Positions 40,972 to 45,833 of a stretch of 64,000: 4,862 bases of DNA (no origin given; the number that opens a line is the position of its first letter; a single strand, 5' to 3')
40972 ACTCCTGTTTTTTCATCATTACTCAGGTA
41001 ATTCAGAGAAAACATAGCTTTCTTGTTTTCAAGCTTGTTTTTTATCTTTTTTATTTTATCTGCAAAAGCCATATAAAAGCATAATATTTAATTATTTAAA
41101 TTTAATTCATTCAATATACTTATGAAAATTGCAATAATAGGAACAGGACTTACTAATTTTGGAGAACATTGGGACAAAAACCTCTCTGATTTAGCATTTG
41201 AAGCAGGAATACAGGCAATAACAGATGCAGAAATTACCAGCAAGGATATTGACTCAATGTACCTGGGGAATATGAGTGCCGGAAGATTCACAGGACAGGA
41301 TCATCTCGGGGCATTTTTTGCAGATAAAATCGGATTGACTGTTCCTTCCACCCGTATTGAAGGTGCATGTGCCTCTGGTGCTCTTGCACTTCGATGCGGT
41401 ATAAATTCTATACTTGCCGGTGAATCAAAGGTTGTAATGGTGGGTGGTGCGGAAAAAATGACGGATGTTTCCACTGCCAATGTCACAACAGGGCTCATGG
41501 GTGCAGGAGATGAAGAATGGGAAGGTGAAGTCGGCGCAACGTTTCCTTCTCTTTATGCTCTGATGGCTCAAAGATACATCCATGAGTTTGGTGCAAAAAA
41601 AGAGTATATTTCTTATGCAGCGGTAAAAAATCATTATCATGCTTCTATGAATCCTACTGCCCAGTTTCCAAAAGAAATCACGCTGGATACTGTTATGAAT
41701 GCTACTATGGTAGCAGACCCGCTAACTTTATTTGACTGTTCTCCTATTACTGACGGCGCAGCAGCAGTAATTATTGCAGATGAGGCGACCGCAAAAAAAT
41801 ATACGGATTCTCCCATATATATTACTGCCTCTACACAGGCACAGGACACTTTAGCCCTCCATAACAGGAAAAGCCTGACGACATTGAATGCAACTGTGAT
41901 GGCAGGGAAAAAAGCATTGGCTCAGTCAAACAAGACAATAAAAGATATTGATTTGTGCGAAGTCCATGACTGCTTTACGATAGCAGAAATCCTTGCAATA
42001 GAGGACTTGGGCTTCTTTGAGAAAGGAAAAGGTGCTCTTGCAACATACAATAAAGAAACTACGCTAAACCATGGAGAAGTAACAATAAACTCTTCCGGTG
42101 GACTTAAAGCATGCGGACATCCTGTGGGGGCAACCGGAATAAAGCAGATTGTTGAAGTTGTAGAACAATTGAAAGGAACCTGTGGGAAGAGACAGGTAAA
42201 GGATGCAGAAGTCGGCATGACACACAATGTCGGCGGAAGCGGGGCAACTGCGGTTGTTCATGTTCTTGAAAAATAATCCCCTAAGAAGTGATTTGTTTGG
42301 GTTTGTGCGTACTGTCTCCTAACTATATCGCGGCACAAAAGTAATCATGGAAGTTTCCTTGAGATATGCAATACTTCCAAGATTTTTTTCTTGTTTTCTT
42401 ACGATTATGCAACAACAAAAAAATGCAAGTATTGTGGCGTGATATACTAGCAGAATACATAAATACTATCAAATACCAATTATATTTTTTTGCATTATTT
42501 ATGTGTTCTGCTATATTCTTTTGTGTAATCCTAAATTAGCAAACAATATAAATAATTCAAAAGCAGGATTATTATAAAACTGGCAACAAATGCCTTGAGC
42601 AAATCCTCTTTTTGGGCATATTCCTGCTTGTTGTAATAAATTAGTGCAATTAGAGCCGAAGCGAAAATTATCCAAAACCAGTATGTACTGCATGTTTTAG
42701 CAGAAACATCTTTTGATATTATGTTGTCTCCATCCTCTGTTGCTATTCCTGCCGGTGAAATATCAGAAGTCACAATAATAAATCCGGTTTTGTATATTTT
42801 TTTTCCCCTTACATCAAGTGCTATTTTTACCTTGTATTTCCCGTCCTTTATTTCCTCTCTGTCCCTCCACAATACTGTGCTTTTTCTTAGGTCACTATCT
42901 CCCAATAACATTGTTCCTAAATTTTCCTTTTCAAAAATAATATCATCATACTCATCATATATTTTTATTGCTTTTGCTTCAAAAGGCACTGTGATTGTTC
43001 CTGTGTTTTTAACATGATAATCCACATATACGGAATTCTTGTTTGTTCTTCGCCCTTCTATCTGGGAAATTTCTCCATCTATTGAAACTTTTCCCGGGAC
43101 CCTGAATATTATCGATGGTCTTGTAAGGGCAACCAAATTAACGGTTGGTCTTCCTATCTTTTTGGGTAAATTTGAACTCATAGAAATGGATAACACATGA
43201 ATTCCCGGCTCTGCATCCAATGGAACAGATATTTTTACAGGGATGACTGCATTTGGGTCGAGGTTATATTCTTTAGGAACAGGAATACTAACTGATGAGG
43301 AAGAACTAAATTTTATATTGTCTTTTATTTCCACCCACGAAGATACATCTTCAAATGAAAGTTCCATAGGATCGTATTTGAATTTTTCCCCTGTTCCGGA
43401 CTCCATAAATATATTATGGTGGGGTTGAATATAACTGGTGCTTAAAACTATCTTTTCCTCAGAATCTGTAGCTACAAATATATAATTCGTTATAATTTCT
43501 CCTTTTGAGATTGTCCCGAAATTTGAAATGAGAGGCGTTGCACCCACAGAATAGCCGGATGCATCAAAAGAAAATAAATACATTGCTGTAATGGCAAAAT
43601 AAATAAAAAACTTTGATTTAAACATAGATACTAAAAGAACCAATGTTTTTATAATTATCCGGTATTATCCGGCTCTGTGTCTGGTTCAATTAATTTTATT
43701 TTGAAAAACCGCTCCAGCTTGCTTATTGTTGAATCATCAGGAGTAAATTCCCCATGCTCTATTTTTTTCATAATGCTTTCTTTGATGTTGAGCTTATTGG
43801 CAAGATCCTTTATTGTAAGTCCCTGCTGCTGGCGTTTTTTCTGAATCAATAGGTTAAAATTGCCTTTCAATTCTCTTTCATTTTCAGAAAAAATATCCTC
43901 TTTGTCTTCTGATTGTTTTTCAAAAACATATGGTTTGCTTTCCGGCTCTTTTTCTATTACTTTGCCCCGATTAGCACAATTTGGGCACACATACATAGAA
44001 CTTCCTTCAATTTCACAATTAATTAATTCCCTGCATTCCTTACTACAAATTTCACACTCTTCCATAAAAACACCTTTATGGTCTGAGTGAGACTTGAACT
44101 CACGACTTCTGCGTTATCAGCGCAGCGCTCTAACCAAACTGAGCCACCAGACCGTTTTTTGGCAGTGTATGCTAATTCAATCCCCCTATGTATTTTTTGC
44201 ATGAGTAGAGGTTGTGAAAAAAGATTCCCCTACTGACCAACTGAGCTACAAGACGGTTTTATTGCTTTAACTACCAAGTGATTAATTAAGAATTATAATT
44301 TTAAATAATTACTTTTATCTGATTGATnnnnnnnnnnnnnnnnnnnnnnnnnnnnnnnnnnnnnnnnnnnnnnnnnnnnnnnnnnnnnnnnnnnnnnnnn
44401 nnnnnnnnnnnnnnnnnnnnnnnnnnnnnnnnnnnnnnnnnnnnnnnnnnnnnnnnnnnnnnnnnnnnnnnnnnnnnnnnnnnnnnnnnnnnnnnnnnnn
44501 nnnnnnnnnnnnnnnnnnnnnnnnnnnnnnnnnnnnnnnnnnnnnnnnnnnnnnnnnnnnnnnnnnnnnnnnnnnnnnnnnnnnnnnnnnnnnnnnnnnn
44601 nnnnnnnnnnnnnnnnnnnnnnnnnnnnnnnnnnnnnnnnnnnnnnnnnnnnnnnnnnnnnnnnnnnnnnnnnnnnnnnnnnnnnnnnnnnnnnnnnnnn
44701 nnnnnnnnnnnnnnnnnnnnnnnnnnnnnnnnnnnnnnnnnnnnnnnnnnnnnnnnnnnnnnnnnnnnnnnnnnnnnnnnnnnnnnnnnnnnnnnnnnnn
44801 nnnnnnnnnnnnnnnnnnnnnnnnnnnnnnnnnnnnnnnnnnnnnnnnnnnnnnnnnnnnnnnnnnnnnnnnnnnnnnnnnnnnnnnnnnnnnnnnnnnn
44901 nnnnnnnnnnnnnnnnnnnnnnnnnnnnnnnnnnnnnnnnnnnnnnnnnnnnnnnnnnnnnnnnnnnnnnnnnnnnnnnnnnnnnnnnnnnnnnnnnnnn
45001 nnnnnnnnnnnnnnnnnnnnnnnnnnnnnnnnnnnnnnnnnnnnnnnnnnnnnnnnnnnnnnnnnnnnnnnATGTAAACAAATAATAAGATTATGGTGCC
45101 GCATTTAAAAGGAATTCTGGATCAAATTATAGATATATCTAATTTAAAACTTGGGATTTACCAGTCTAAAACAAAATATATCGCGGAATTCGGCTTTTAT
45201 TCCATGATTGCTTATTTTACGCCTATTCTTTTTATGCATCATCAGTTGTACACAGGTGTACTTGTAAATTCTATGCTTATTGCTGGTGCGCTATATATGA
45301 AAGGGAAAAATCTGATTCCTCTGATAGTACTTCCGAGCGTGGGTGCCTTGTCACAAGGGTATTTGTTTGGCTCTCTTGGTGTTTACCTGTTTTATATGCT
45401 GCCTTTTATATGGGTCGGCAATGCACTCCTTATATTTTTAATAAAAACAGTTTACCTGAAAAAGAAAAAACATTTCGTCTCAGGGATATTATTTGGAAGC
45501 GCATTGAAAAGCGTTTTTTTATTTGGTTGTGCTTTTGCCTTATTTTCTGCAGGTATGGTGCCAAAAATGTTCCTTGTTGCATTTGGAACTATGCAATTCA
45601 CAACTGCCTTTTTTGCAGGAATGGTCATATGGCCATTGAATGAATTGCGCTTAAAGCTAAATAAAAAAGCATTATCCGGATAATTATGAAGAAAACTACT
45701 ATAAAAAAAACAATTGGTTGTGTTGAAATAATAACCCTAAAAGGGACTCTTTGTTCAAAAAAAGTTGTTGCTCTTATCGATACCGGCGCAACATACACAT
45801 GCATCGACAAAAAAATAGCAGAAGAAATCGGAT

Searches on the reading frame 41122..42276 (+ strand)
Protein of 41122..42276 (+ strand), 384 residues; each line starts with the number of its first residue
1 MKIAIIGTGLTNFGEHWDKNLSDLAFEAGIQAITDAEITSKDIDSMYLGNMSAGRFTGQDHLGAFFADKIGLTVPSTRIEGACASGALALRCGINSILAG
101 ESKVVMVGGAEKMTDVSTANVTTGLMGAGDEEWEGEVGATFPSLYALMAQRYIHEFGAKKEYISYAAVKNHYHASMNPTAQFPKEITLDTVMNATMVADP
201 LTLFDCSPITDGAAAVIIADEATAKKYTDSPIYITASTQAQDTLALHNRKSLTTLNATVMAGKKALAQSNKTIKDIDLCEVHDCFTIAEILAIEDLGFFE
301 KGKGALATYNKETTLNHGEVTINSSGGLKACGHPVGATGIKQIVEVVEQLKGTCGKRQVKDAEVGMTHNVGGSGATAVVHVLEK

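Call 47: find_encoding_contigs(protein=window:41122-42276:+, flank=10000, max_places=1)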
Protein window:41122-42276:+ (384 aa): 6 contigs read that carry it; 1 place shown.
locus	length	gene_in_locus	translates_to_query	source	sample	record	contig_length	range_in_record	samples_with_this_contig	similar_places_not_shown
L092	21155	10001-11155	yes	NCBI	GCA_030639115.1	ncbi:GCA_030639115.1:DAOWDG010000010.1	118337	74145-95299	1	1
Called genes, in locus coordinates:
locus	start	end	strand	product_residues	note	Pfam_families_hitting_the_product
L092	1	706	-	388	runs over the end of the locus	-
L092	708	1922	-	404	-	PF00483:NTP_transferase, PF12804:NTP_transf_3, PF25247:LbH_GLGC (faint), PF21711:DCTN5 (weak), PF25084:LbH_EIF2B, PF25087:GMPPB_C (weak), PF00132:Hexapep, PF25087:GMPPB_C, +2 more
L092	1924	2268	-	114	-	PF01900:RNase_P_Rpp14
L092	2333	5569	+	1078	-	-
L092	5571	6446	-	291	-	-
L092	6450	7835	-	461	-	PF13353:Fer4_12 (weak), PF04055:Radical_SAM, PF13186:SPASM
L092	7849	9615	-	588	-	PF04055:Radical_SAM, PF13353:Fer4_12 (faint), PF04055:Radical_SAM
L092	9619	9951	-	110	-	-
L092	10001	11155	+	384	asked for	PF00108:Thiolase_N, PF00109:ketoacyl-synt (weak), PF22691:Thiolase_C_1, PF02803:Thiolase_C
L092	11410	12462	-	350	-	-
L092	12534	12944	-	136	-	PF24250:HVO_2718 (weak), PF12844:HTH_19 (weak), PF13413:HTH_25 (weak), PF01381:HTH_3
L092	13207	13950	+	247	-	PF01876:RNase_P_p30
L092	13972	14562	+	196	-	-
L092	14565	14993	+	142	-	PF13650:Asp_protease_2 (weak), PF13975:gag-asp_proteas (weak), PF05618:RimB-like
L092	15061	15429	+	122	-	PF09845:OapC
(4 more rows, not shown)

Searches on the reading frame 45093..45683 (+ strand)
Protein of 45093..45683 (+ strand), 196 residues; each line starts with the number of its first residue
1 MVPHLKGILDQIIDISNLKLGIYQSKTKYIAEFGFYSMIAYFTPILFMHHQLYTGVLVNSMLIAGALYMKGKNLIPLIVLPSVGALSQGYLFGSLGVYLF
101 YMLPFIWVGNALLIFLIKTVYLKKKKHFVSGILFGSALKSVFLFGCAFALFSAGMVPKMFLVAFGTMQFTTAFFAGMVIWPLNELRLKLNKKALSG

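Call 32: search_protein_families(library=ncbifam, proteins=[window:45093-45683:+], max_evalue=10)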
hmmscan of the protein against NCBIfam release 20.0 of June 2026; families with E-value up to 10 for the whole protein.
window:45093-45683:+ (196 aa): 0 families

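Call 49: search_protein_families(library=pfam, proteins=[window:45093-45683:+], max_evalue=10)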
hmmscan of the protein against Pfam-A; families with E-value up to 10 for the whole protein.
window:45093-45683:+ (196 aa): 1 family
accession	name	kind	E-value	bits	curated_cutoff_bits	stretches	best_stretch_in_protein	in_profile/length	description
PF07952.17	Toxin_trans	-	0.11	12.2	25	1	37-87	84-132/323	Clostridium neurotoxin, Translocation domain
